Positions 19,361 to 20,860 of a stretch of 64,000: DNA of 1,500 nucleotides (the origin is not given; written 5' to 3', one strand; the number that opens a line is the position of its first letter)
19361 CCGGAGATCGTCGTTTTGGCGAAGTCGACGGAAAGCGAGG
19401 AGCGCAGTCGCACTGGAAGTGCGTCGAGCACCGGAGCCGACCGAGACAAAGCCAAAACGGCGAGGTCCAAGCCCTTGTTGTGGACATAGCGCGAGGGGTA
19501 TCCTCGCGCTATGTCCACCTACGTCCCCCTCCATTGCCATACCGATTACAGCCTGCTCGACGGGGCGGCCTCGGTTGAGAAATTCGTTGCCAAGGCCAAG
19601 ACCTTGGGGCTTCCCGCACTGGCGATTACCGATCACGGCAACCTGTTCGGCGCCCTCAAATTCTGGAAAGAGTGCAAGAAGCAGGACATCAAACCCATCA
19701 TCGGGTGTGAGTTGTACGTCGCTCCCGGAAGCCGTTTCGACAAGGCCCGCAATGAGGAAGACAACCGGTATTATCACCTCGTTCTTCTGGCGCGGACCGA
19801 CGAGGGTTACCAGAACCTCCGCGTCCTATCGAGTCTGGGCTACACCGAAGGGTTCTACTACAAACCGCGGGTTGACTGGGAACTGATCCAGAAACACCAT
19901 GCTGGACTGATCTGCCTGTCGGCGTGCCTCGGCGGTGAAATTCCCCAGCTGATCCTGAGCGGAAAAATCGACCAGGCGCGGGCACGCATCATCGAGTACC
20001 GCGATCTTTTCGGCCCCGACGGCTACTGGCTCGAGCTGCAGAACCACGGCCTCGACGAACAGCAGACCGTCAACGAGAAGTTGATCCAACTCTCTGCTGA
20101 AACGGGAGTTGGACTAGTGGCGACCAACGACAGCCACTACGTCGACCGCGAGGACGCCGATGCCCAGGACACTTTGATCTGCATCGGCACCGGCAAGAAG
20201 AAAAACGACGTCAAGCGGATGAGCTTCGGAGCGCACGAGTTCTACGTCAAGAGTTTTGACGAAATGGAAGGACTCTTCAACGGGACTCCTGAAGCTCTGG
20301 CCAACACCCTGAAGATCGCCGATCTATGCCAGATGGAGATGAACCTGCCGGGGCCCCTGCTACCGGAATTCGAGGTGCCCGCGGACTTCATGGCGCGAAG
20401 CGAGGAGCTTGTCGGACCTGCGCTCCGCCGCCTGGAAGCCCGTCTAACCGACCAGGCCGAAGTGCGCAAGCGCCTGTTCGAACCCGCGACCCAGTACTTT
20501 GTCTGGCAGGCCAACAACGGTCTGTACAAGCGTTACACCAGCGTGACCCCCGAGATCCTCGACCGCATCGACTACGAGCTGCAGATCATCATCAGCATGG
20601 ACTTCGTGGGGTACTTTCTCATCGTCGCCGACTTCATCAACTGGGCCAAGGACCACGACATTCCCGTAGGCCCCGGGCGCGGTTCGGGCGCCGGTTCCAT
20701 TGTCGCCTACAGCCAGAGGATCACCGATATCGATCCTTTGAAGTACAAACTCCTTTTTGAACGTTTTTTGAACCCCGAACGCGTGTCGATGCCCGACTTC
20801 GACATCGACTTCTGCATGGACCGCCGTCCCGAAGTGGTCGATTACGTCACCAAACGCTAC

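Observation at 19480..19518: dnaE start codon embedded in a perfect 17-bp palindrome/hairpin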

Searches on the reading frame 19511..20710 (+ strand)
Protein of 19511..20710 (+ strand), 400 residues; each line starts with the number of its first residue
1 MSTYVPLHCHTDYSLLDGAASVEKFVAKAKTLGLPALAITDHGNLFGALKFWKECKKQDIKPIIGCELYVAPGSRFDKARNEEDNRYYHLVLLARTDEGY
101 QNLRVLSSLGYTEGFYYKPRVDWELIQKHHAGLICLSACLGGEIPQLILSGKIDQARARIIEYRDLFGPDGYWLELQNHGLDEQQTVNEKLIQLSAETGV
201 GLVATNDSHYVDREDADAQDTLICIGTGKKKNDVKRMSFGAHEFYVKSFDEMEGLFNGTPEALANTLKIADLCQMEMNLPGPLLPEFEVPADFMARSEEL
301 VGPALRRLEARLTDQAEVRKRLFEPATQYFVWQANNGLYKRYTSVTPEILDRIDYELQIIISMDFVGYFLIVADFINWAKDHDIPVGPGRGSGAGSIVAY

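Call 10: find_homologous_proteins(query=window:19511-20710:+, max_evalue=1e-30)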
Query window:19511-20710:+ (400 aa): 7711 proteins with E <= 1e-30 among 8000 candidates; the best 120 are listed.
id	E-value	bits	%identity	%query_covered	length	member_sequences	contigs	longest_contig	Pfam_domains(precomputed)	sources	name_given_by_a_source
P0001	5.6e-273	923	100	100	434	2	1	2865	PF02811.27,PF07733.19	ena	-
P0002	9.4e-142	491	54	100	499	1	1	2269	PF02811.27,PF07733.19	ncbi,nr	ncbi:MAG TPA: DNA polymerase III subunit alpha, partial [Spirochaetia bacterium]|nr:DNA polymerase I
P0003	2.5e-140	486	56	100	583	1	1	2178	PF06745.20,PF02811.27,PF07733.19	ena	-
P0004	1.3e-138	481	56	100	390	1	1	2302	PF02811.27,PF07733.19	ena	-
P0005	1.8e-137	477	55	100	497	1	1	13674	PF02811.27,PF07733.19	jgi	jgi:DNA polymerase-3 subunit alpha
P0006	2.9e-136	473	56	100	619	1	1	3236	PF02811.27,PF07733.19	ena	-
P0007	3.7e-136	472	54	100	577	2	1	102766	PF02811.27,PF07733.19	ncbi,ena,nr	nr:DNA polymerase III subunit alpha [Marispirochaeta sp.]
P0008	4.0e-136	472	54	100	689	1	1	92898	PF02811.27,PF17657.7,PF07733.19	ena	-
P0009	2.9e-135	469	55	100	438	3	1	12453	PF02811.27,PF07733.19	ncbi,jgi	jgi:DNA polymerase-3 subunit alpha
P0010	1.2e-133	464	53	97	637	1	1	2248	PF02811.27,PF17657.7,PF07733.19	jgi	jgi:DNA polymerase-3 subunit alpha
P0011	1.4e-133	464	49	100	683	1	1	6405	PF02811.27,PF17657.7,PF07733.19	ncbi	-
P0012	2.3e-133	463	54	100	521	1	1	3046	PF02811.27,PF07733.19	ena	-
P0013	1.9e-132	460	54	100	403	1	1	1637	PF02811.27,PF07733.19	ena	-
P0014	2.8e-132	460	51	100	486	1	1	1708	PF02811.27,PF07733.19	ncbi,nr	ncbi:MAG TPA: PHP domain-containing protein, partial [Magnetospirillaceae bacterium]|nr:PHP domain-c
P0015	1.8e-131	457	53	100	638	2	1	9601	PF02811.27,PF07733.19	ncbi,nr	ncbi:hypothetical protein FACS1894130_10520 [Spirochaetia bacterium]|nr:hypothetical protein FACS189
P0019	5.7e-130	452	54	100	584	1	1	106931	PF02811.27,PF07733.19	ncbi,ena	-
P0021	1.1e-128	448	54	100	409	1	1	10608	PF02811.27,PF07733.19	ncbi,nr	ncbi:MAG TPA: DNA polymerase III subunit alpha, partial [Sediminispirochaeta sp.]|nr:DNA polymerase 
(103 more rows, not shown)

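Call 13: find_encoding_contigs(protein=P0001, flank=10000, max_places=10)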
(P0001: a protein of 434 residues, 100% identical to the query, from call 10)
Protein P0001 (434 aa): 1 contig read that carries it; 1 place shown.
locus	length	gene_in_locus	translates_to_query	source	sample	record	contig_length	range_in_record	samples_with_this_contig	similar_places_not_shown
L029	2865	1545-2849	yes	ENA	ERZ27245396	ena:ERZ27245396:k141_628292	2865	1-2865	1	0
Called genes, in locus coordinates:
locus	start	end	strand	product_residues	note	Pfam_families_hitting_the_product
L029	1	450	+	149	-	?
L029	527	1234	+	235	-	-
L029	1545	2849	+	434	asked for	PF02811:PHP, PF07733:DNA_pol3_alpha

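Call 21: find_encoding_contigs(protein=P0007, flank=3000, max_places=3)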
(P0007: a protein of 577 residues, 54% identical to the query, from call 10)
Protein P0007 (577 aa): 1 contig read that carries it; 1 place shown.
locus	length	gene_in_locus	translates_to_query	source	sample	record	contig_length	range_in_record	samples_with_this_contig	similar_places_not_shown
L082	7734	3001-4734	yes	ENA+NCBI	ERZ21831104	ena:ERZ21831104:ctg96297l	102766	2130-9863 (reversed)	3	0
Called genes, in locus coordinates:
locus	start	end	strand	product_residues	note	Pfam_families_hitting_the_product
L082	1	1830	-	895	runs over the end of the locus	PF03176:MMPL, PF00873:ACR_tran, PF02460:Patched (weak), PF12349:Sterol-sensing, PF03176:MMPL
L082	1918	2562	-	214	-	PF00440:TetR_N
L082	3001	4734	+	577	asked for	PF02811:PHP, PF07733:DNA_pol3_alpha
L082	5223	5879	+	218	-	PF14579:HHH_6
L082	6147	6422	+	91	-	-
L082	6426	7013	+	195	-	PF02325:CCB3_YggT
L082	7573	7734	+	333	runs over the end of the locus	PF00270:DEAD, PF04851:ResIII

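Call 22: find_encoding_contigs(protein=P0008, flank=3000, max_places=3)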
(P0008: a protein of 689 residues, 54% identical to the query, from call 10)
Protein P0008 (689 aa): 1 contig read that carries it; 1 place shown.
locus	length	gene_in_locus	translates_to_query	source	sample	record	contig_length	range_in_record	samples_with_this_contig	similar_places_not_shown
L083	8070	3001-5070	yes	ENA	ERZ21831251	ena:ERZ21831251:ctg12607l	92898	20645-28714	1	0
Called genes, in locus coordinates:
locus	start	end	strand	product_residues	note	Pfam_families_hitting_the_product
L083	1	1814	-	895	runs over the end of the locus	PF03176:MMPL, PF00873:ACR_tran, PF02460:Patched, PF12349:Sterol-sensing, PF03176:MMPL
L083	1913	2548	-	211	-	PF00440:TetR_N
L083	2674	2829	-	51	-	-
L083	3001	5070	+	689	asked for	PF02811:PHP, PF07733:DNA_pol3_alpha, PF17657:DNA_pol3_finger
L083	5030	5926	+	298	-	PF17657:DNA_pol3_finger, PF14579:HHH_6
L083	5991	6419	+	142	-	-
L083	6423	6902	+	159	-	PF02325:CCB3_YggT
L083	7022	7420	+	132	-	PF17191:RecG_wedge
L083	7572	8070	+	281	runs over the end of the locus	PF00270:DEAD, PF04851:ResIII (weak)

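Call 23: find_encoding_contigs(protein=P0005, flank=3000, max_places=3)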
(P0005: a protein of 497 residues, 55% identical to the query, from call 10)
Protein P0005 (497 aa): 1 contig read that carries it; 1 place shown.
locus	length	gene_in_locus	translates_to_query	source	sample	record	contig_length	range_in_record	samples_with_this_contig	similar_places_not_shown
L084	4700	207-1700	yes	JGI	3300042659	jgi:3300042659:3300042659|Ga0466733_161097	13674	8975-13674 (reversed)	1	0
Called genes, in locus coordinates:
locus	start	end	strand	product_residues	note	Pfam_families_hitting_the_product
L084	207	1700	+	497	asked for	PF02811:PHP, PF07733:DNA_pol3_alpha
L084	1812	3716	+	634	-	PF07733:DNA_pol3_alpha, PF17657:DNA_pol3_finger, PF14579:HHH_6, PF01336:tRNA_anti-codon (weak)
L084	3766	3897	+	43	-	-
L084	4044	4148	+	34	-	-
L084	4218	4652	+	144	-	PF05025:RbsD_FucU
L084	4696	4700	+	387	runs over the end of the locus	PF00356:LacI, PF00532:Peripla_BP_1, PF13407:Peripla_BP_4, PF13377:Peripla_BP_3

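Call 38: find_encoding_contigs(protein=P0006, flank=1500, max_places=2)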
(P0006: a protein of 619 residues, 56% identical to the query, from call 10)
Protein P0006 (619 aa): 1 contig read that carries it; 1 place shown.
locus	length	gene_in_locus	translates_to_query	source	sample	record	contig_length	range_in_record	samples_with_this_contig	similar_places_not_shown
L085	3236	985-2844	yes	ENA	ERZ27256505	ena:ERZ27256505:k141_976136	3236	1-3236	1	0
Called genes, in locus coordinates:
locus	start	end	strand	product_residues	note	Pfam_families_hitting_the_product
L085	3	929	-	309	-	?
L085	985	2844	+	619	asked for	PF02811:PHP, PF07733:DNA_pol3_alpha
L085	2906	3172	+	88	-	PF08817:YukD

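Call 39: find_encoding_contigs(protein=P0004, flank=1500, max_places=2)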
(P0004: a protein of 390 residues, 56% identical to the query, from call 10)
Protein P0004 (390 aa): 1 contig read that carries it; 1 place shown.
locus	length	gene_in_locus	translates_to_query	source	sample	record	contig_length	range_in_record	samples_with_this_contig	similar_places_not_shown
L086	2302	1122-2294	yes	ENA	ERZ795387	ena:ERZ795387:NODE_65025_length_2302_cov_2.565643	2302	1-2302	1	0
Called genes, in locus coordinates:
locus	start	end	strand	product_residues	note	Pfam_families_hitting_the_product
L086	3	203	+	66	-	?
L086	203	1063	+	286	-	PF00941:FAD_binding_5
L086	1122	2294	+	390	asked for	PF02811:PHP, PF07733:DNA_pol3_alpha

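Call 40: find_encoding_contigs(protein=P0003, flank=1500, max_places=2)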
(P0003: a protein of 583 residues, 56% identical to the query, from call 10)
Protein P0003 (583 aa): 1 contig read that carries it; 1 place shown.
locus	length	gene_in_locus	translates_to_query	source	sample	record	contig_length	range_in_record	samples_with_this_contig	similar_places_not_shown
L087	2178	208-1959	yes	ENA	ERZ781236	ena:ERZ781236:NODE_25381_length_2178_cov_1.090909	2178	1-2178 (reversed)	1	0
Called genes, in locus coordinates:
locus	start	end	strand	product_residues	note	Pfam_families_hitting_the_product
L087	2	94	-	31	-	?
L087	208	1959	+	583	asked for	PF02811:PHP, PF07733:DNA_pol3_alpha, PF06745:ATPase (weak)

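Call 41: find_encoding_contigs(protein=P0002, flank=1500, max_places=2)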
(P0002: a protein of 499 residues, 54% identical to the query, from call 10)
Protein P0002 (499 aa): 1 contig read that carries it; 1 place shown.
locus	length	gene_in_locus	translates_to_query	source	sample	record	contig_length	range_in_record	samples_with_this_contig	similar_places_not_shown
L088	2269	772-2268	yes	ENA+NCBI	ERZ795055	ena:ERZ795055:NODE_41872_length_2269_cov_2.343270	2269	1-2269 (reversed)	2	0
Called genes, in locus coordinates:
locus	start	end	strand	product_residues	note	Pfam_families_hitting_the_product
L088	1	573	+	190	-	PF00990:GGDEF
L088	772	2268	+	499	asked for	PF02811:PHP, PF07733:DNA_pol3_alpha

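Call 44: find_encoding_contigs(protein=P0009, flank=1500, max_places=2)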
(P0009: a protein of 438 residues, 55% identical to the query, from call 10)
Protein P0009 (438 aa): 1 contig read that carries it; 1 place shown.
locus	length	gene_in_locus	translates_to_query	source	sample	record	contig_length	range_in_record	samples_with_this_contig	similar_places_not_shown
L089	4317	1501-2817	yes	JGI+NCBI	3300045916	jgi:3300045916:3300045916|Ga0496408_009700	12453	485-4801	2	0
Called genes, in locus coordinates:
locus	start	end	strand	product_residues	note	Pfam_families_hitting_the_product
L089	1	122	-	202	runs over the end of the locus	?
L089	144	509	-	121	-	-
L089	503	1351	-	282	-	PF00941:FAD_binding_5, PF03450:CO_deh_flav_C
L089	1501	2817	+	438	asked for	PF02811:PHP, PF07733:DNA_pol3_alpha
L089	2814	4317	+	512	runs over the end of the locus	PF07733:DNA_pol3_alpha, PF17657:DNA_pol3_finger, PF14579:HHH_6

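Call 45: find_encoding_contigs(protein=P0019, flank=1500, max_places=2)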
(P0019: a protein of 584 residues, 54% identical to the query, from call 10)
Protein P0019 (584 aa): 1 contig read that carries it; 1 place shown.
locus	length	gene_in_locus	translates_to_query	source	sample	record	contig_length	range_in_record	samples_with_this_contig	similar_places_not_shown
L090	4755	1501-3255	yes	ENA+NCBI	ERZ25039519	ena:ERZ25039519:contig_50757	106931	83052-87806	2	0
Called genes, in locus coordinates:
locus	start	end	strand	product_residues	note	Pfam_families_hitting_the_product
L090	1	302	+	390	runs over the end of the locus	PF01041:DegT_DnrJ_EryC1, PF00155:Aminotran_1_2 (weak)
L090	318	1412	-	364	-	PF14486:DUF4432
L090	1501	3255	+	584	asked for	PF02811:PHP, PF07733:DNA_pol3_alpha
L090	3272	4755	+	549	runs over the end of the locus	PF17657:DNA_pol3_finger, PF14579:HHH_6, PF01336:tRNA_anti-codon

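Call 46: find_encoding_contigs(protein=P0012, flank=1500, max_places=2)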
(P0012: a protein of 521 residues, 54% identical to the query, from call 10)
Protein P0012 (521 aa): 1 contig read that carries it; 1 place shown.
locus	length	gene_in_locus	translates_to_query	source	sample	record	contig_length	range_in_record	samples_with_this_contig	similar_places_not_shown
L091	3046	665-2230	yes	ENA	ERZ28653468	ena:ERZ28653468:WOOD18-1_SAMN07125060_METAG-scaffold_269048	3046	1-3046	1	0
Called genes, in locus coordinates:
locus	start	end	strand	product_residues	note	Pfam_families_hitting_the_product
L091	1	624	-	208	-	?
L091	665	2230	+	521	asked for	PF02811:PHP, PF07733:DNA_pol3_alpha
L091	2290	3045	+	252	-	?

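Call 47: find_encoding_contigs(protein=P0021, flank=1500, max_places=2)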
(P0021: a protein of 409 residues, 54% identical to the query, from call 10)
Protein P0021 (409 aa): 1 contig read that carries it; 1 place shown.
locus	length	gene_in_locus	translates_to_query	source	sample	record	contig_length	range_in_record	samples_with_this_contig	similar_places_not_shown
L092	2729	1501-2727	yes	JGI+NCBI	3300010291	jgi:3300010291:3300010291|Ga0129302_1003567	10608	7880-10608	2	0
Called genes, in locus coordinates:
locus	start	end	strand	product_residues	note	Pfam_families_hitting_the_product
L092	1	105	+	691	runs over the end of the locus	PF01315:Ald_Xan_dh_C, PF02738:MoCoBD_1, PF20256:MoCoBD_2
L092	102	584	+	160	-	PF01799:Fer2_2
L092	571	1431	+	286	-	PF00941:FAD_binding_5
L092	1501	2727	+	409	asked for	PF02811:PHP, PF07733:DNA_pol3_alpha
